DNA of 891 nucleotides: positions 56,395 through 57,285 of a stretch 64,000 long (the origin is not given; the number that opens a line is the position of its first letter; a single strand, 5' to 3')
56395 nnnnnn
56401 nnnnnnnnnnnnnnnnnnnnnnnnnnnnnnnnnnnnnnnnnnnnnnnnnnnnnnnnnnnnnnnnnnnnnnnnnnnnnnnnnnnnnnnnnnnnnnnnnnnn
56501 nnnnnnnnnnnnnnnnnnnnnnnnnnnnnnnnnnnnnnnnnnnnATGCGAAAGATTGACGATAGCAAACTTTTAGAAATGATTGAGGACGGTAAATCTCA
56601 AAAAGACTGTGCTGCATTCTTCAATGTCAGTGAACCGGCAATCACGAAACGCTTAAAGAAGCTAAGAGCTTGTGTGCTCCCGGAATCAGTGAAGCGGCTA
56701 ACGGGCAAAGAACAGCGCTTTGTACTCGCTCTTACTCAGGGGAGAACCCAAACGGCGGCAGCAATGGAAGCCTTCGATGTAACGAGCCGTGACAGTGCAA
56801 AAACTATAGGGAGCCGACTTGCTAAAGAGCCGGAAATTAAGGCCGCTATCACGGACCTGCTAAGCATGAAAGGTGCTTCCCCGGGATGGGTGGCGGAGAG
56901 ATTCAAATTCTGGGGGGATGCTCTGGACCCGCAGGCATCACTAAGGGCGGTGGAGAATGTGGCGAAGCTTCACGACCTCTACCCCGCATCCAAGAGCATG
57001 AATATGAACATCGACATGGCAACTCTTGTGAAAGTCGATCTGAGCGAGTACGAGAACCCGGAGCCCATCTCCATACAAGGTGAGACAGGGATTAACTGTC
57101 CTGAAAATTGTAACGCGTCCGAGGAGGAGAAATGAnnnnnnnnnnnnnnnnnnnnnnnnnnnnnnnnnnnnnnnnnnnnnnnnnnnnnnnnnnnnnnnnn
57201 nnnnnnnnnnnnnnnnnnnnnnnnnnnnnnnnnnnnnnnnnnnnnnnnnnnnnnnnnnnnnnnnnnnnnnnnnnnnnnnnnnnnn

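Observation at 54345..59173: Gene content resembles a phage satellite (PICI/P4-like logic) in a GC-rich anaerobe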

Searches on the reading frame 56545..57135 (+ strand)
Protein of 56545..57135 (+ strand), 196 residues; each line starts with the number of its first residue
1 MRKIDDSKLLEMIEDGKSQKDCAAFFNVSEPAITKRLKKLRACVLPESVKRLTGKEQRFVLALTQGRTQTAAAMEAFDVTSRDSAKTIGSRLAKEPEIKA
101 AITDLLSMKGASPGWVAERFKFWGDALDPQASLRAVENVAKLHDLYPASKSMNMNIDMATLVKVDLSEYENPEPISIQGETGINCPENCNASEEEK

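Call 4: search_protein_families(library=pfam, proteins=[window:56545-57135:+], max_evalue=0.1)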
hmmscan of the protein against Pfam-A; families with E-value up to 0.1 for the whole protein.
window:56545-57135:+ (196 aa): 4 families
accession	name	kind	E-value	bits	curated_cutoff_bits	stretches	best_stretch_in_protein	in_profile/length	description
PF03592.21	Terminase_2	-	1.5e-05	26.1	26.1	1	52-106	1-53/141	Terminase small subunit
PF13518.12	HTH_28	-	0.00018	21.9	25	1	10-41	7-37/52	Helix-turn-helix domain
PF08281.18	Sigma70_r4_2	-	0.034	14.2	25.7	1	8-42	17-52/54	Sigma-70, region 4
PF25381.1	PH_26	-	0.048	13.8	27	1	120-171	55-105/163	Fungal PH-like domain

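Call 10: search_protein_families(library=phrogs, proteins=[window:56545-57135:+], max_evalue=0.01)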
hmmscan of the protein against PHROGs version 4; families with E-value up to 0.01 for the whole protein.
window:56545-57135:+ (196 aa): 6 families
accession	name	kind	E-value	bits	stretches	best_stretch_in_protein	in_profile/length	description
phrog_641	-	head and packaging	2.9e-09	38.6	1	52-107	3-56/162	terminase small subunit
phrog_51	-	head and packaging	4.5e-09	37.4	1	47-105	84-141/261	terminase small subunit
phrog_17390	-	unknown function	1.6e-07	32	1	51-103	2-52/69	-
phrog_2606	-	head and packaging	9.8e-05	22.8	1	50-106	87-142/310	terminase small subunit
phrog_3803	-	lysis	0.0036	17.5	1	2-102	2-100/530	RIIB lysis inhibitor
phrog_1595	-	head and packaging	0.004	18.3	0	50-97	2-52/164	terminase small subunit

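Call 11: search_protein_families(library=ncbifam, proteins=[window:56545-57135:+], max_evalue=0.01)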
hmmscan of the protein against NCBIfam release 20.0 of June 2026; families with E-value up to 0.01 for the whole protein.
window:56545-57135:+ (196 aa): 0 families

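Call 14: find_homologous_proteins(query=window:56545-57135:+)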
Query window:56545-57135:+ (196 aa): 12 proteins with E <= 0.001 among 172 candidates.
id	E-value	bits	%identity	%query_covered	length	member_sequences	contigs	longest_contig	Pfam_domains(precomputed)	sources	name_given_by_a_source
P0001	7.2e-123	425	100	100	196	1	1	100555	PF03592.22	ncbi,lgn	ncbi:MAG: hypothetical protein U0411_06595 [Thermodesulfovibrionales bacterium]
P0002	1.1e-102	359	89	95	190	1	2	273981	-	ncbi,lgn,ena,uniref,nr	ncbi:MAG: hypothetical protein K8I29_08725 [Alphaproteobacteria bacterium]|uniref:Uncharacterized pr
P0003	2.0e-37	147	50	81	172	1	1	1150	PF13518.13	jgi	jgi:predicted DNA-binding protein (UPF0251 family)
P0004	3.2e-36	143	47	87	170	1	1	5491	PF03592.22,PF13518.13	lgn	-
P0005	7.1e-36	142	51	86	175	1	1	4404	PF03592.22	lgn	-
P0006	5.5e-35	139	49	87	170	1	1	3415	PF03592.22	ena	-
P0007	7.6e-35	138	48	87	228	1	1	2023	PF03592.22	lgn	-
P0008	3.8e-34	136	50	74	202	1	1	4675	-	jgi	jgi:hypothetical protein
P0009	1.0e-26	112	55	54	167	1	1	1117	-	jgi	jgi:hypothetical protein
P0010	1.3e-23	102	41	83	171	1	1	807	PF03592.22,PF13518.13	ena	-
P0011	8.3e-23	99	42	70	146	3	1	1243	PF03592.22,PF13518.13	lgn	-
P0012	5.6e-18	83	40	90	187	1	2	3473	-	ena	-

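Call 19: find_encoding_contigs(protein=P0002, flank=10000, max_places=3)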
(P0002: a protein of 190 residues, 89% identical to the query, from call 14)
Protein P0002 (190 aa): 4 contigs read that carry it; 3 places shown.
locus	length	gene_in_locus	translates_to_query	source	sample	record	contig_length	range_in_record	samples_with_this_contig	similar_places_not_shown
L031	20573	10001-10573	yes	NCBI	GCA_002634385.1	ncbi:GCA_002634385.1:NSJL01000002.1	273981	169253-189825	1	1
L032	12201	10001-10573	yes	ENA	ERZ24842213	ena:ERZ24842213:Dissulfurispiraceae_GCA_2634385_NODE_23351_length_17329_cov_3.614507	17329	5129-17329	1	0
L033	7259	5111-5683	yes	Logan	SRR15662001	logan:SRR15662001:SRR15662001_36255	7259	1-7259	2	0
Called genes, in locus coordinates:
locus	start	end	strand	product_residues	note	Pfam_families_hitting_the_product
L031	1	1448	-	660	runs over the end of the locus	PF00672:HAMP, PF07228:SpoIIE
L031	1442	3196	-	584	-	PF00512:HisKA, PF02518:HATPase_c, PF00072:Response_reg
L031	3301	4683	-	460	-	PF00072:Response_reg, PF00158:Sigma54_activat, PF14532:Sigma54_activ_2, PF25601:AAA_lid_14, PF02954:HTH_8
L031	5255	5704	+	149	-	-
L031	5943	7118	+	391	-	-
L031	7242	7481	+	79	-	-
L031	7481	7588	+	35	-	-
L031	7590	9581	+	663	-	PF01807:Zn_ribbon_DnaG, PF13155:Toprim_2 (weak), PF13362:Toprim_3 (faint), PF13481:AAA_25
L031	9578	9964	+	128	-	-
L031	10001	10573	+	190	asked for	-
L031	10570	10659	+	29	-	-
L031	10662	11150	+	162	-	-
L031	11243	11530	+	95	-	-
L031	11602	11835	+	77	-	PF12728:HTH_17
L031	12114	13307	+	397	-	PF00589:Phage_integrase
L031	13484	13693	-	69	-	-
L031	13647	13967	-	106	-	-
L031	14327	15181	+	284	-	PF01497:Peripla_BP_2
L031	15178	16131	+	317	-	PF01032:FecCD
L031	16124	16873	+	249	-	PF00005:ABC_tran, PF02463:SMC_N (faint), PF13304:AAA_21 (faint)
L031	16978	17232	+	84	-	-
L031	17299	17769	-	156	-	PF03190:Thioredox_DsbH (weak), PF13899:Thioredoxin_7, PF13098:Thioredoxin_2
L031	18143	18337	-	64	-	PF02416:TatA_B_E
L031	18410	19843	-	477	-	PF00089:Trypsin, PF13365:Trypsin_2, PF00595:PDZ, PF13180:PDZ_2, PF17820:PDZ_6, PF00595:PDZ, PF13180:PDZ_2, PF17820:PDZ_6, +2 more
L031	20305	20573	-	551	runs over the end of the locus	PF03063:Prismane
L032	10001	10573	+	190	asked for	-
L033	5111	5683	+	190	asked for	-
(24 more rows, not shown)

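Call 20: find_encoding_contigs(protein=P0004, flank=8000, max_places=3)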
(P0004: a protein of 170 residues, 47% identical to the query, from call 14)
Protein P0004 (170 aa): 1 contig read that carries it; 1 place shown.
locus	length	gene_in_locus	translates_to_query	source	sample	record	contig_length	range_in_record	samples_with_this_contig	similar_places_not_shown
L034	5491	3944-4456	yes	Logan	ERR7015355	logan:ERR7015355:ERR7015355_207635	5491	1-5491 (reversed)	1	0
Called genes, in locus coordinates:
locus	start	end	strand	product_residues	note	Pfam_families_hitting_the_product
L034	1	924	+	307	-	?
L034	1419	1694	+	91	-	PF05930:Phage_AlpA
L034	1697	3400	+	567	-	PF13481:AAA_25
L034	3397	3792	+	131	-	-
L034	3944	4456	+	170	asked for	PF13518:HTH_28 (faint), PF03592:Terminase_2 (weak)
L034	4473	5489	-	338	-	?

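Call 22: search_protein_families(library=padloc, proteins=[window:56545-57135:+], max_evalue=0.01)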
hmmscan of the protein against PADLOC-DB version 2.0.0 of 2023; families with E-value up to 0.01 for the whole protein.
window:56545-57135:+ (196 aa): 1 family
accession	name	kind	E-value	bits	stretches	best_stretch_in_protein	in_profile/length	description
PDLC01848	CARF3--CARF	-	0.0022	15.7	1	4-57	137-190/197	-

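Call 24: search_solved_structures(query=A2, max_evalue=10, show_alignments=3)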
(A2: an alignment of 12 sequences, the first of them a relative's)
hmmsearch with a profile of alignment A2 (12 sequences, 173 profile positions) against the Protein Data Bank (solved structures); distinct sequences matched with E-value up to 10: 38.
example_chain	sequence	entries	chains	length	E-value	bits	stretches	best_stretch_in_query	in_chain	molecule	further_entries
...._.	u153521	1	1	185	1.7e-05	27.7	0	4-33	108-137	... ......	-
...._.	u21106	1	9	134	0.0018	21.1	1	56-167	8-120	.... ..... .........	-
5yhy_A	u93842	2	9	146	0.0028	20.5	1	7-45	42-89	Zinc transport transcriptional regulator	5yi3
5yhx_A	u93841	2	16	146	0.0028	20.5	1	7-45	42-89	Zinc transport transcriptional regulator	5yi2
5yhz_A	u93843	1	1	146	0.0034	20.2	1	8-45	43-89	Zinc transport transcriptional regulator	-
5yi0_B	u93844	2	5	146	0.0034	20.2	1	8-45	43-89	Zinc transport transcriptional regulator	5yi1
6fi9_A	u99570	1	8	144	0.0041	20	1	7-45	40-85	Transcriptional regulator ZitR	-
6e9t_B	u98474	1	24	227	0.0063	19.4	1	96-147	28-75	DHF58 filament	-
2h09_A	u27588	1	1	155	0.0081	19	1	16-43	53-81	Transcriptional regulator mntR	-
3zqp_A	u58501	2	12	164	0.0084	19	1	52-109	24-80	TERMINASE SMALL SUBUNIT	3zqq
5cvi_A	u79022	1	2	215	0.0085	18.9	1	14-43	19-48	SloR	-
1zx4_A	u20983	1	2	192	0.011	18.6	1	8-43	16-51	Plasmid Partition par B protein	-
4zc3_A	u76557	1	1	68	0.011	18.6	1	52-108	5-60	Terminase small subunit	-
2ntz_A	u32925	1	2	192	0.012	18.5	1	8-43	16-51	ParB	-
3hrs_A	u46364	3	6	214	0.012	18.4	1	18-44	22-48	Metalloregulator ScaR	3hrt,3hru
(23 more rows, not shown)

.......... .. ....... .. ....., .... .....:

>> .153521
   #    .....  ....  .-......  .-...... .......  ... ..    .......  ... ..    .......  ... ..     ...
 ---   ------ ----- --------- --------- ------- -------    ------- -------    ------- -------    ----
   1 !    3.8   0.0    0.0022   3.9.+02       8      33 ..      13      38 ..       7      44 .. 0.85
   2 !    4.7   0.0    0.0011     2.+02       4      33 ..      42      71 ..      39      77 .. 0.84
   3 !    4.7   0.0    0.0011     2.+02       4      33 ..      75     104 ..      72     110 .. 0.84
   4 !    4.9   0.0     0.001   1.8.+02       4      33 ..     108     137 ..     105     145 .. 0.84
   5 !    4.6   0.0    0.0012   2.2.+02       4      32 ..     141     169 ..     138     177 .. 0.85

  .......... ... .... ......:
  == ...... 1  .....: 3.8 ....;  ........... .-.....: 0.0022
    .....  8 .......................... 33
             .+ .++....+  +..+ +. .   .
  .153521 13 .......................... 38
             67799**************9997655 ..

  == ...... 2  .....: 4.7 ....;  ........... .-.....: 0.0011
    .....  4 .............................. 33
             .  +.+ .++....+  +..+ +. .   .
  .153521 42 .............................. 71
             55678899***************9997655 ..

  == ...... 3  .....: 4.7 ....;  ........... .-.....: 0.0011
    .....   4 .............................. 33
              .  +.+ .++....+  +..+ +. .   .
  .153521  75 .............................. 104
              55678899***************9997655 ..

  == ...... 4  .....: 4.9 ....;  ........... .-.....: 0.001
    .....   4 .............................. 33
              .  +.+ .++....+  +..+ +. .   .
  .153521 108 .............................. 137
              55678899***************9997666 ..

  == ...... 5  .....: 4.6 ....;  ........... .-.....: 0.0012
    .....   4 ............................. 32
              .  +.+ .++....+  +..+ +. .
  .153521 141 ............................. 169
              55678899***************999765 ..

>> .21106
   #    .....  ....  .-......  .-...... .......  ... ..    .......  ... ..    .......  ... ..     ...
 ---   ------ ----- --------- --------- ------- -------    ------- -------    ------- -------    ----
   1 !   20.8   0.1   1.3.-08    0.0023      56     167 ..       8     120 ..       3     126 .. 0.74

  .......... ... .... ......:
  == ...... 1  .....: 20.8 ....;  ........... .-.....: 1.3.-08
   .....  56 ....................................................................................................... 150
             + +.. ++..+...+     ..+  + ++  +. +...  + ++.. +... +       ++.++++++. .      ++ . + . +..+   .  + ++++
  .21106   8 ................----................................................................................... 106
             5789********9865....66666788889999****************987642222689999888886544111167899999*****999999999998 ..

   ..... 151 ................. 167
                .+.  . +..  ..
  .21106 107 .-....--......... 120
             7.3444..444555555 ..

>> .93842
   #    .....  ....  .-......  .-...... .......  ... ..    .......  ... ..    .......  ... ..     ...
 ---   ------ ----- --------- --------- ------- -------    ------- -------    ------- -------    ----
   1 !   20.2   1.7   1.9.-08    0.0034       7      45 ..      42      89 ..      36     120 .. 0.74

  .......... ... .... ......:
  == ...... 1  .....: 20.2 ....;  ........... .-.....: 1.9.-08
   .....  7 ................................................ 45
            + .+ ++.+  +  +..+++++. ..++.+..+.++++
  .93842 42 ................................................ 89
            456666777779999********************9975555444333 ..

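Call 34: predict_structure(alignment_id=A2)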
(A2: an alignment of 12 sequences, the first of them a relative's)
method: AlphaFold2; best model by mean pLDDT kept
length: 196 residues; sequences in the alignment: 12
mean_pLDDT: 68.9   pTM: 0.42
mean pLDDT of the five models: 68.9, 67.2, 66.5, 66.3, 65.7
residues with pLDDT >= 90: 34; 70-90: 68; 50-70: 45; < 50: 49
segments of 3 or more residues with pLDDT < 50: 145-166, 171-196
pLDDT, mean of each block of 10 residues (from residue 1): 82 89 92 85 72 90 82 89 90 88 77 57 60 60 48 40 47 42 38 41
secondary structure, 60 per line:
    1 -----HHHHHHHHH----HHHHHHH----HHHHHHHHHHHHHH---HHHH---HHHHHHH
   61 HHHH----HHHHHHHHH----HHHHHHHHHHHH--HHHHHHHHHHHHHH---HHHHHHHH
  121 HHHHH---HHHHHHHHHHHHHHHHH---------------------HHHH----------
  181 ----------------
elements in order: H6-14 H19-25 H30-43 H47-50 H54-64 H69-77 H82-93 H96-109 H113-125 H129-145 H167-170

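Call 37: find_encoding_contigs(protein=P0001, flank=10000, max_places=6)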
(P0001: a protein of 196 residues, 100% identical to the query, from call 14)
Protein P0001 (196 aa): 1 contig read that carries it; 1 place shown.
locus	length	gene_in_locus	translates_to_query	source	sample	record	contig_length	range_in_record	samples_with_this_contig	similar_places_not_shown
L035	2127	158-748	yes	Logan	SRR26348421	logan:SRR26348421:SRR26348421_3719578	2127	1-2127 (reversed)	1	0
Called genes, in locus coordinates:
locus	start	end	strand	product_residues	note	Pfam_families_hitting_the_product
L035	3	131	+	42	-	?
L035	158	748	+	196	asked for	PF03592:Terminase_2 (faint)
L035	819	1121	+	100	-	PF12728:HTH_17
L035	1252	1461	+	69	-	-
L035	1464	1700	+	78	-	-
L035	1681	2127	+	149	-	?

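Call 38: fold_search(model_id=the predicted structure, library=pdb)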
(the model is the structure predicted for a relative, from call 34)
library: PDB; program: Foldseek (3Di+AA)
matches with E <= 10: 340; with E <= 0.001: 0
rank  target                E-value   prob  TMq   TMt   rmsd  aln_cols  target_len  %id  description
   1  6o6o_B                4.3e-01  0.12  0.15  0.15  15.5       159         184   19  Structure of the regulator FasR from Mycobacterium tuberculosis (released 2020-03-11)
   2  3klo_B                4.5e-01  0.57  0.23  0.21   8.2       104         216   19  Vibrio cholerae VpsT bound to c-di-GMP (released 2010-02-09)
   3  3kln_B                4.5e-01  0.51  0.23  0.21   9.4       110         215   18  Vibrio cholerae VpsT (released 2010-02-09)
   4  6o6p_A                5.3e-01  0.16  0.16  0.16  15.0       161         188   21  Structure of the regulator FasR from Mycobacterium tuberculosis in complex with DNA (released 2020-03-11)
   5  5hev_B                5.6e-01  0.33  0.20  0.19   9.4       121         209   21  Crystal Structure of the beryllofluoride-activated LiaR from Enterococcus faecium (released 2016-11-16)
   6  3kln_C                6.2e-01  0.35  0.20  0.19   8.9       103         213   18  Vibrio cholerae VpsT (released 2010-02-09)
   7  5efy_A                8.0e-01  0.12  0.16  0.17  13.0       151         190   14  Apo-form of SCO3201 (released 2016-11-16)
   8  3anp_C                8.9e-01  0.13  0.18  0.17  15.6       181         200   14  Crystal structure of Thermus thermophilus FadR, a TetR familly transcriptional repressor, in complex with lauroyl-CoA. (released 2011-03-09)
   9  6o6o_A                9.4e-01  0.09  0.15  0.15  14.7       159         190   19  Structure of the regulator FasR from Mycobacterium tuberculosis (released 2020-03-11)
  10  3kln_A                9.9e-01  0.47  0.22  0.21   7.3        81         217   20  Vibrio cholerae VpsT (released 2010-02-09)
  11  4gvp_A                9.9e-01  0.23  0.19  0.18  11.2       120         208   21  Crystal Structure of the Response Regulator Protein VraR from Staphylococcus aureus (released 2013-05-08)
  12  5wlc_NF               9.9e-01  0.15  0.18  0.23  10.2       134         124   17  The complete structure of the small subunit processome (released 2017-09-27)
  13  5hsz_B                9.9e-01  0.10  0.17  0.17  15.9       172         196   19  Structure of the K. pneumonia SlmA protein bound to the C-terminal tail of the cytoskeletal cell division protein FtsZ (released 2016-04-13)
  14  6pax_A                1.0e+00  0.30  0.19  0.28  12.8       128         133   16  CRYSTAL STRUCTURE OF THE HUMAN PAX-6 PAIRED DOMAIN-DNA COMPLEX REVEALS A GENERAL MODEL FOR PAX PROTEIN-DNA INTERACTION (released 1999-07-13)
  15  6o6p_B                1.1e+00  0.11  0.15  0.16  14.8       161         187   21  Structure of the regulator FasR from Mycobacterium tuberculosis in complex with DNA (released 2020-03-11)
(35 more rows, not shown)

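Call 41: search_protein_representatives(alignment_id=A2)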
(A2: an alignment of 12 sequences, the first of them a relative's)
Query: 12 sequences, 173 profile positions. Proteins with E-value up to 0.001 (for the whole library): 3712; up to 1e-10: 480; up to 1e-30: 170. The best 150 are listed.
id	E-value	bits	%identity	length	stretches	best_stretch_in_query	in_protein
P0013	1.2e-71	256.2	-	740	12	5-44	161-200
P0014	6.9e-65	234.2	-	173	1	1-172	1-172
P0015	3.7e-64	231.8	-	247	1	2-164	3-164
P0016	2.5e-63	229.1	-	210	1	1-164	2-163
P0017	4.5e-62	225.0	-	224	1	3-171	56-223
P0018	1.7e-60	219.9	-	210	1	1-163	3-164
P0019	8.3e-59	214.4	-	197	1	1-159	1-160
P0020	1.2e-58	213.9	-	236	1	2-161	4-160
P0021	1.3e-58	213.8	-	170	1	1-171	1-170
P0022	1.6e-58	213.5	-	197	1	2-169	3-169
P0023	2.7e-58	212.7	-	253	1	2-160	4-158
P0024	8.1e-58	211.1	-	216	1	1-170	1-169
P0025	1.5e-57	210.3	-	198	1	2-166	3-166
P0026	1.8e-57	210.0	-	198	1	1-152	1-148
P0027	2.6e-57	209.5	-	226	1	2-170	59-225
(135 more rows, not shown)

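Call 42: fold_search(model_id=the predicted structure, library=viral)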
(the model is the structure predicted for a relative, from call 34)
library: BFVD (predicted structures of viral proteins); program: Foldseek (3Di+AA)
matches with E <= 10: 460; with E <= 0.001: 0
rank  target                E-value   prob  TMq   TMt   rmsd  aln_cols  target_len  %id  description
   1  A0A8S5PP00            1.4e-03  1.00  0.27  0.38  16.3       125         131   20  Terminase small subunit [Podoviridae sp. ct8dV2]
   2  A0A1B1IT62            2.6e-03  1.00  0.36  0.37  10.5       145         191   17  (no name in the UniProt tables at hand)
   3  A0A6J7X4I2            3.0e-03  0.99  0.26  0.19  35.3       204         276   16  Terminase small subunit [uncultured Caudovirales phage]
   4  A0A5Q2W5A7            3.9e-03  1.00  0.44  0.45   6.4       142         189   18  (no name in the UniProt tables at hand)
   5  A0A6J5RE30            4.5e-03  1.00  0.29  0.31  16.2       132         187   21  Terminase small subunit [uncultured Caudovirales phage]
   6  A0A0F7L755            8.5e-03  1.00  0.31  0.39  19.4       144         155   18  Uncharacterized protein [uncultured marine virus]
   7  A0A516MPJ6            9.9e-03  1.00  0.32  0.37  15.1       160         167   12  (no name in the UniProt tables at hand)
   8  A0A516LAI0            9.9e-03  0.99  0.26  0.21  18.6       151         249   19  (no name in the UniProt tables at hand)
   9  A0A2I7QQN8            1.1e-02  1.00  0.29  0.34  16.9       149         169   15  (no name in the UniProt tables at hand)
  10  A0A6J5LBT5            1.6e-02  1.00  0.28  0.39  18.7       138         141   17  Terminase small subunit [uncultured Caudovirales phage]
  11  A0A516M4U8            1.6e-02  0.99  0.26  0.31  20.9       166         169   17  (no name in the UniProt tables at hand)
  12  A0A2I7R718            1.9e-02  0.99  0.30  0.37  21.1       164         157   19  (no name in the UniProt tables at hand)
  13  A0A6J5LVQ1            2.4e-02  0.99  0.29  0.36  16.9       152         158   17  Terminase small subunit [uncultured Caudovirales phage]
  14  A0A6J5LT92            2.5e-02  1.00  0.29  0.35  14.4       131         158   22  Uncharacterized protein (Fragment) [uncultured Caudovirales phage]
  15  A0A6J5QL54            2.5e-02  0.99  0.27  0.27  16.6       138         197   22  Terminase small subunit [uncultured Caudovirales phage]
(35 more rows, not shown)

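Call 43: find_related_loci(query=A2, collection=viral_contigs, flank=10000)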
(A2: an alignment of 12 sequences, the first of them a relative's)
Query A2 (196 aa) in viral_contigs; peptide patterns used: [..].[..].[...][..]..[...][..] (x = any residue, [..] = any of these).
22 stretches matched a pattern; 1 encode a relative of the query (tblastn E <= 1e-3); 1 distinct loci.
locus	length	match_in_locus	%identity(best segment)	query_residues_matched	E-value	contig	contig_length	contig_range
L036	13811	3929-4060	55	2-45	2e-9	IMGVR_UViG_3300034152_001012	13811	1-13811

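Call 46: search_protein_families(library=pfam, proteins=[L036:3923-4501:+, L036:4431-6032:+, L036:951-3146:+, L036:6036-6719:+, L031:5943-7118:+, L031:10662-11150:+], max_evalue=0.01)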
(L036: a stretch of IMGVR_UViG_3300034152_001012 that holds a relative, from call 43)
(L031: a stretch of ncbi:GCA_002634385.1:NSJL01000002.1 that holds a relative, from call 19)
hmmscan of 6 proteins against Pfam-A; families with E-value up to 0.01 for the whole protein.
L036:3923-4501:+ (192 aa): 3 families
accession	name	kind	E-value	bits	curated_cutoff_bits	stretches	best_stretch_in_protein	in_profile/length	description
PF13384.12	HTH_23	-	0.00029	21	24.6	1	5-40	5-40/50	Homeodomain-like domain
PF13518.12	HTH_28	-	0.00049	20.6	25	1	7-42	2-37/52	Helix-turn-helix domain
PF01371.25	Trp_repressor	-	0.0011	19.4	27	1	6-43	37-75/88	Trp repressor protein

L036:4431-6032:+ (533 aa): 2 families
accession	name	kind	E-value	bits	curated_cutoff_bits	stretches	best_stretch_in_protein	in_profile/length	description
PF05876.18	GpA_ATPase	-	2.4e-20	73.7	25.6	1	63-257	21-232/247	Phage terminase large subunit gpA, ATPase domain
PF04466.19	Terminase_3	-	0.0091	16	23.2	0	138-216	73-153/201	Phage terminase large subunit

L036:951-3146:+ (731 aa): 4 families
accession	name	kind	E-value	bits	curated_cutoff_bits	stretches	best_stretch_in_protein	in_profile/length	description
PF13481.12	AAA_25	-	2.8e-34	118.9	27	1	377-565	14-193/195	AAA domain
PF01807.25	Zn_ribbon_DnaG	-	2.4e-11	43.7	24.9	1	92-159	24-88/98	CHC2 zinc finger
PF01751.28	Toprim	-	0.00024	21.6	23.1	1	242-307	1-81/96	Toprim domain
PF13155.12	Toprim_2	-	0.00064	20.5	22.1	1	244-329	1-86/88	Toprim-like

L036:6036-6719:+ (227 aa): 0 families

L031:5943-7118:+ (391 aa): 0 families

L031:10662-11150:+ (162 aa): 2 families
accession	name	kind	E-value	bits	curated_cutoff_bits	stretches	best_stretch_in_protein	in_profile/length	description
PF02796.21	HTH_7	-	0.00025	21.5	23.8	1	4-45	2-43/45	Helix-turn-helix domain of resolvase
PF13384.12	HTH_23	-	0.0016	18.6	24.6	1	14-44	8-38/50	Homeodomain-like domain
